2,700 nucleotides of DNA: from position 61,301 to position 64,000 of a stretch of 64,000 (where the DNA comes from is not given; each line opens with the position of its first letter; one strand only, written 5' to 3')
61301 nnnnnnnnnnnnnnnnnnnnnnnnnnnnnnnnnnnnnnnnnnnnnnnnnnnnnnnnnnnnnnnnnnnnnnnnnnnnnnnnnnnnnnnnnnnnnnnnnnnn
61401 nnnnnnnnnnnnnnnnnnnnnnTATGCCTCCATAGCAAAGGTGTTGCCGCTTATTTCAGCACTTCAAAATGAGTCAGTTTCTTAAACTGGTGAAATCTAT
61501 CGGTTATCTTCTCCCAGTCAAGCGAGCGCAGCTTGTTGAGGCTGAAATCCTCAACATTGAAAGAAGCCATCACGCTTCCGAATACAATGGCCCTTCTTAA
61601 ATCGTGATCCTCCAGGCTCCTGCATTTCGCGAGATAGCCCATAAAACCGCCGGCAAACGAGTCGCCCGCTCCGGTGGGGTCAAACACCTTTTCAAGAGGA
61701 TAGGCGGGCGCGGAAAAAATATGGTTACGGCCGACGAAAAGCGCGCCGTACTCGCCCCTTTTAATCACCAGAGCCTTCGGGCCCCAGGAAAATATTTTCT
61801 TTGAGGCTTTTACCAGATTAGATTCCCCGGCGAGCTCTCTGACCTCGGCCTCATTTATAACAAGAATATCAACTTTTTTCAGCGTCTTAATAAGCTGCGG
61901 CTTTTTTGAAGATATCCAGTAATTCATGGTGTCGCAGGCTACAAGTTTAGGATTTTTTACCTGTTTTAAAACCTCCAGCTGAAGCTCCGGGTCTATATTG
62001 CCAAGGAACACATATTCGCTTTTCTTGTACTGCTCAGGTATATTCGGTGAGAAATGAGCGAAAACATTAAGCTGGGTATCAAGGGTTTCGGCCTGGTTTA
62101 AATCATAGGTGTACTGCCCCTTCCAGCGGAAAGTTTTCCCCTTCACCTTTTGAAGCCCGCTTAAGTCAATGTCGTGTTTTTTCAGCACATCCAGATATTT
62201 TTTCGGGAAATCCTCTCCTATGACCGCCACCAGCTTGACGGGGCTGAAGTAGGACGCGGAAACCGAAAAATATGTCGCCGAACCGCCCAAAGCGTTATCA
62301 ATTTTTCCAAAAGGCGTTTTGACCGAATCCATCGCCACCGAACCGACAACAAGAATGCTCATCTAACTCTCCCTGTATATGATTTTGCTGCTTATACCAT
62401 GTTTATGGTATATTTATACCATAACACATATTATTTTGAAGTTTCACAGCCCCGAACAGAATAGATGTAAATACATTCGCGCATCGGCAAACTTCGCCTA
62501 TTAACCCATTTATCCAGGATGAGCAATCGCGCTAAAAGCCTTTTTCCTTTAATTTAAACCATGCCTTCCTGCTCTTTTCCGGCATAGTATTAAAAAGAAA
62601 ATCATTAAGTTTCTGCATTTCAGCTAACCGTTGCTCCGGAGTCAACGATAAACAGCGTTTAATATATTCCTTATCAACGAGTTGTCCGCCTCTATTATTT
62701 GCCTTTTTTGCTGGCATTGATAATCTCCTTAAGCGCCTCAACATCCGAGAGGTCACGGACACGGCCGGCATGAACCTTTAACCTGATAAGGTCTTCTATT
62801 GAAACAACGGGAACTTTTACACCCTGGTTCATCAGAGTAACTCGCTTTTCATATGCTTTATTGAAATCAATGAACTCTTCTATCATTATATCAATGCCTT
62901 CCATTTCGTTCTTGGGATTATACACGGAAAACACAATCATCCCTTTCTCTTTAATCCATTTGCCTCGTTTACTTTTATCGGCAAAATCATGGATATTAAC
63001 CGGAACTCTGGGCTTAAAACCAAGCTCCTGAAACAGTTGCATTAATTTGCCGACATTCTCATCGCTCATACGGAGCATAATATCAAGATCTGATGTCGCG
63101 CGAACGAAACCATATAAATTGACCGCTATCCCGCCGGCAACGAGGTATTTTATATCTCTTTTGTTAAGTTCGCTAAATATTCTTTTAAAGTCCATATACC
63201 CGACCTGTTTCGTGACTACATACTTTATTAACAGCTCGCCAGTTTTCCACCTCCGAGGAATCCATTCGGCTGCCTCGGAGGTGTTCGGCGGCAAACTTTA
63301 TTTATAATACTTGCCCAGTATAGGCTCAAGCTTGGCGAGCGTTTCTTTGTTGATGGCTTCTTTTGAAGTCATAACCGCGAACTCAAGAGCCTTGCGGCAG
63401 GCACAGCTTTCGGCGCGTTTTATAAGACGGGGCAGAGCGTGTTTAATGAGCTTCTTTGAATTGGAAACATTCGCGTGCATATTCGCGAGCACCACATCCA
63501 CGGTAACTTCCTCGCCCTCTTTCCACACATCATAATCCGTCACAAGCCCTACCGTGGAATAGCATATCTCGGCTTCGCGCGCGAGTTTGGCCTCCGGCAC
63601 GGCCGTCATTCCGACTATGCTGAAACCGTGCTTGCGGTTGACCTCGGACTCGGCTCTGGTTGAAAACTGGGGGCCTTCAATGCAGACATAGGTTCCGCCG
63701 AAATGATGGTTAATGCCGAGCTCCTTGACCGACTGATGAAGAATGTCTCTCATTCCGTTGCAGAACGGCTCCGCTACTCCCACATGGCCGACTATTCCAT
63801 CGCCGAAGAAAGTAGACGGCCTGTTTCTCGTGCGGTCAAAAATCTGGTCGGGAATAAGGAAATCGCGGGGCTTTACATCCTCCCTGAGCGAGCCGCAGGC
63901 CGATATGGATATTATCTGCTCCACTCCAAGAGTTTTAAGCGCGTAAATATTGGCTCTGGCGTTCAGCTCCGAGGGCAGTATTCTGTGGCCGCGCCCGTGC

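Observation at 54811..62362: Translationally chained seven-gene operon mixing nucleoside salvage, phosphate transport and three unknown proteins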

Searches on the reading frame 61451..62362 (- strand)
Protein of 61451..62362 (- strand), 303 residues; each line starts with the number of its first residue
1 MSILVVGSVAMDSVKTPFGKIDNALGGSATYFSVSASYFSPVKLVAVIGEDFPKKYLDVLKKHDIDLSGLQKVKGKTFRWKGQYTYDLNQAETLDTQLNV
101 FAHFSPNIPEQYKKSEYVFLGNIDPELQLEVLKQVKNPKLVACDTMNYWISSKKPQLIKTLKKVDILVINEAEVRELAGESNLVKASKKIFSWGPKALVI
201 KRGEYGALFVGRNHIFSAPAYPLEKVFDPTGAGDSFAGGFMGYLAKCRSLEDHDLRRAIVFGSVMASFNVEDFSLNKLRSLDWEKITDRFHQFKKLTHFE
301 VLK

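Call 4: search_protein_families(library=pfam, proteins=[window:61451-62362:-], max_evalue=0.01)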
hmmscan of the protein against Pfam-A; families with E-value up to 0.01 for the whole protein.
window:61451-62362:- (303 aa): 1 family
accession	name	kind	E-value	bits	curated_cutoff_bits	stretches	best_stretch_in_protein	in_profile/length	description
PF00294.29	PfkB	-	2.1e-27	96.7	25.8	1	20-274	30-294/302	pfkB family carbohydrate kinase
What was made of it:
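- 61451..62362 (-): PfkB-family kinase, probable nucleoside kinase (303 aa); first gene of the string in this genome. Pfam PF00294 at 96.7 bits (call 4).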

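Call 5: search_protein_families(library=ncbifam, proteins=[window:61451-62362:-], max_evalue=0.01)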
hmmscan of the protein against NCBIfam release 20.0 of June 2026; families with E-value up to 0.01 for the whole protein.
window:61451-62362:- (303 aa): 20 families
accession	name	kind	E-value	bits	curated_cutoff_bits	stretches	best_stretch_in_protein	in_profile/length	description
TIGR02152.1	D_ribokin_bact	equivalog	9e-18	64.6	299.65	1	158-271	170-282/298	ribokinase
NF041164.1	NucKinThplmales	equivalog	5.2e-17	62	450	1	6-277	18-283/295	nucleoside kinase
TIGR04382.1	myo_inos_iolC_N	equivalog_domain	2.7e-16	59.7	300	1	156-272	181-292/309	5-dehydro-2-deoxygluconokinase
TIGR03168.1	1-PFK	subfamily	5.3e-13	48.5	216.4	1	144-270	156-286/305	hexose kinase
TIGR03828.1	pfkB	equivalog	6.3e-13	48.4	292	1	102-270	115-286/305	1-phosphofructokinase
NF040938.1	KDG_KDGal_kin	equivalog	1.3e-12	47.4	400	1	149-261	167-279/305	bifunctional 2-dehydro-3-deoxygluconokinase/2-dehydro-3-deoxygalactonokinase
NF049991.1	TagKinase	equivalog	2.7e-12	46.1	420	1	155-262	186-288/321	tagatose kinase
NF041332.1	KDG_KDGal_kin_Halo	equivalog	8.1e-11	41.9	440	1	154-268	180-290/320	bifunctional 2-dehydro-3-deoxygluconokinase/2-dehydro-3-deoxygalactonokinase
NF053626.1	RibKinHalex1628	equivalog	9.6e-11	41.7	330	1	156-263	169-266/293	ATP-dependent ribose-1-phosphate kinase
NF006957.1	PRK09434.1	equivalog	4e-09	36.4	450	1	154-257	170-274/302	fructokinase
TIGR02198.1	rfaE_dom_I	equivalog_domain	6.8e-09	35.3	345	1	20-251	42-283/315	D-glycero-beta-D-manno-heptose-7-phosphate kinase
NF052444.1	DhDoxglucKinKdgK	equivalog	1.4e-07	31.2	400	1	157-262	182-282/303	2-dehydro-3-deoxygluconokinase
NF007321.0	PRK09813.1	equivalog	1.5e-06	27.9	247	1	53-267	53-252/261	fructoselysine 6-kinase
NF008353.0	PRK11142.1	equivalog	4.3e-06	26.5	341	1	160-271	175-285/307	ribokinase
NF007068.0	PRK09513.1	equivalog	1e-05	24.9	432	1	173-264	195-284/312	1-phosphofructokinase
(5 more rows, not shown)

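Call 6: search_protein_families(library=padloc, proteins=[window:61451-62362:-], max_evalue=0.01)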
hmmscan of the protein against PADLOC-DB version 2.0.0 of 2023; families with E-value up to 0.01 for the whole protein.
window:61451-62362:- (303 aa): 0 families

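Call 56: search_solved_structures(query=window:61451-62362:-, max_evalue=0.001)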
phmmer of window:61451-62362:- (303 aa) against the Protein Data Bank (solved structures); distinct sequences matched with E-value up to 0.001: 28.
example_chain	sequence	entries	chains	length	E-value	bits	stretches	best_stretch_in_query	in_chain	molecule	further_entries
3kd6_A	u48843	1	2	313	1.8e-109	368.7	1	1-300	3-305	Carbohydrate kinase, PfkB family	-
2c49_A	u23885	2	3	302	5e-14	55.4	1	26-292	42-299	SUGAR KINASE MJ0406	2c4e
3h49_A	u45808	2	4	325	2.4e-10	43.3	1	42-263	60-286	Ribokinase | Uncharacterized sugar kinase ydjH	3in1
3iq0_A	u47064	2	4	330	5.9e-10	42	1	160-264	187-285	putative Ribokinase II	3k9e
3hj6_A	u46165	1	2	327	2.7e-08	36.5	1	164-272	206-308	Fructokinase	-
11bl_A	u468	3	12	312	7.1e-08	35.2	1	158-253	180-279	Ribokinase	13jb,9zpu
3w4s_A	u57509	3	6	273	1.7e-07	33.9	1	1-281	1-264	Carbohydrate/pyrimidine kinase, PfkB family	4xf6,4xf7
1vm7_A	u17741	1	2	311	5.2e-07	32.3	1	164-271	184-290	ribokinase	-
3b1n_A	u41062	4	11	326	1.3e-06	31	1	194-241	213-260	Ribokinase, putative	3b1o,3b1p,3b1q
3b1r_A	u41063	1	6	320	1.4e-06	30.9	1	194-241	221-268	Ribokinase, putative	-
3ry7_A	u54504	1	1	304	1.4e-06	30.9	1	160-272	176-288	Ribokinase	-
2v78_A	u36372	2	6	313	2.8e-06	29.9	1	146-258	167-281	FRUCTOKINASE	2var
2nwh_A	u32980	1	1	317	5.2e-06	29.1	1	153-270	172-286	carbohydrate kinase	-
4e3a_A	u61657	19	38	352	1.7e-05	27.3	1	162-264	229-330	sugar kinase protein | Probable sugar kinase protein | sugar kinase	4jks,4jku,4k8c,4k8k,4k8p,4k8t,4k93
6ilr_A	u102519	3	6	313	3.3e-05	26.4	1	158-258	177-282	Ribokinase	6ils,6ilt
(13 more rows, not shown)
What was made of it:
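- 61451..62362 (-): E 1.8e-109 to PDB 3kd6 'Carbohydrate kinase, PfkB family', then MJ0406 (2c49) (call 56).
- On PfkB carbohydrate/nucleoside kinase: 96.7 bits against 25.8 (call 4); E 1.8e-109 to PDB 3kd6 (call 56).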

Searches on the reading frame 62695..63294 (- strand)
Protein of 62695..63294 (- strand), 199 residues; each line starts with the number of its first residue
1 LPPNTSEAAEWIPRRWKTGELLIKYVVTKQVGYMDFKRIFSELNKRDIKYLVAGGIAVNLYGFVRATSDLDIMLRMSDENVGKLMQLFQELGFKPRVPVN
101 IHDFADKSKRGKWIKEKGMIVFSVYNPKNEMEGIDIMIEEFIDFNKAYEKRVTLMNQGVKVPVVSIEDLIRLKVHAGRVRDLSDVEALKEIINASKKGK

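Call 5: search_protein_families(library=ncbifam, proteins=[window:62695-63294:-], max_evalue=0.01)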
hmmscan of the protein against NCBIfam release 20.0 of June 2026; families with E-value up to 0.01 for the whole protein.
window:62695-63294:- (199 aa): 0 families

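Call 65: search_protein_families(library=pfam, proteins=[window:62695-63294:-], max_evalue=0.01)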
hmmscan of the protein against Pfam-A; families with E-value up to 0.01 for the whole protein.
window:62695-63294:- (199 aa): 4 families
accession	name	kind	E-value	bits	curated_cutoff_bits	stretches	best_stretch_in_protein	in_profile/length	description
PF19502.5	DUF6036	-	2.7e-09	37.5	23.6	1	42-187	9-117/164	Nucleotidyltransferase of unknown function (DUF6036)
PF08843.17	AbiEii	-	1.3e-05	25.7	22.5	1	49-190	14-170/238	Nucleotidyl transferase AbiEii toxin, Type IV TA system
PF10706.15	Aminoglyc_resit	-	2e-05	25.2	21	1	37-185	3-146/149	Aminoglycoside-2''-adenylyltransferase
PF09970.15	DUF2204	-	4.1e-05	23.7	20.3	1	139-194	92-150/181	Nucleotidyl transferase of unknown function (DUF2204)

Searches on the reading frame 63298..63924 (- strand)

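Call 5: search_protein_families(library=ncbifam, proteins=[window:63298-63924:-], max_evalue=0.01)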
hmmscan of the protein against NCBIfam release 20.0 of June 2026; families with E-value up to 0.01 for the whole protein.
window:63298-63924:- (208 aa): 11 families
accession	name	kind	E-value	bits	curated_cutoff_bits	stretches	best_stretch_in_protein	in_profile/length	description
NF005657.0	PRK07432.1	equivalog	9.7e-73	244.8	453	1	2-207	81-290/291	S-methyl-5'-thioadenosine phosphorylase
NF006492.0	PRK08931.1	equivalog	1.3e-70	238.1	437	1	3-205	82-287/291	S-methyl-5'-thioadenosine phosphorylase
NF006334.0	PRK08564.1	equivalog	3.4e-61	206.7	382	1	2-184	85-266/267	S-methyl-5'-thioadenosine phosphorylase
TIGR01694.1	MTAP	equivalog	6.9e-61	205.7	274.85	1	2-164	77-238/240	S-methyl-5'-thioadenosine phosphorylase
NF005876.0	PRK07823.1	equivalog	3.3e-47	160.9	306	1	2-179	82-256/267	S-methyl-5'-thioadenosine phosphorylase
NF006599.0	PRK09136.1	equivalog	2.4e-34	118.6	223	1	2-163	79-243/247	S-methyl-5'-thioinosine phosphorylase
NF006054.0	PRK08202.1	equivalog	1.3e-16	60.9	218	1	2-164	108-271/274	purine-nucleoside phosphorylase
TIGR01697.1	PNPH-PUNA-XAPA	subfamily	5.9e-14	52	197.1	1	3-160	85-242/247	inosine/guanosine/xanthosine phosphorylase family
TIGR01698.1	PUNP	equivalog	5.4e-11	42.4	302.6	1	2-147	84-227/245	purine-nucleoside phosphorylase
TIGR01700.1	PNPH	equivalog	3.1e-10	39.9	293.35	1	2-134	84-217/249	purine nucleoside phosphorylase I, inosine and guanosine-specific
TIGR01699.1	XAPA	equivalog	3e-06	27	370.9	1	4-132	86-215/248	xanthosine phosphorylase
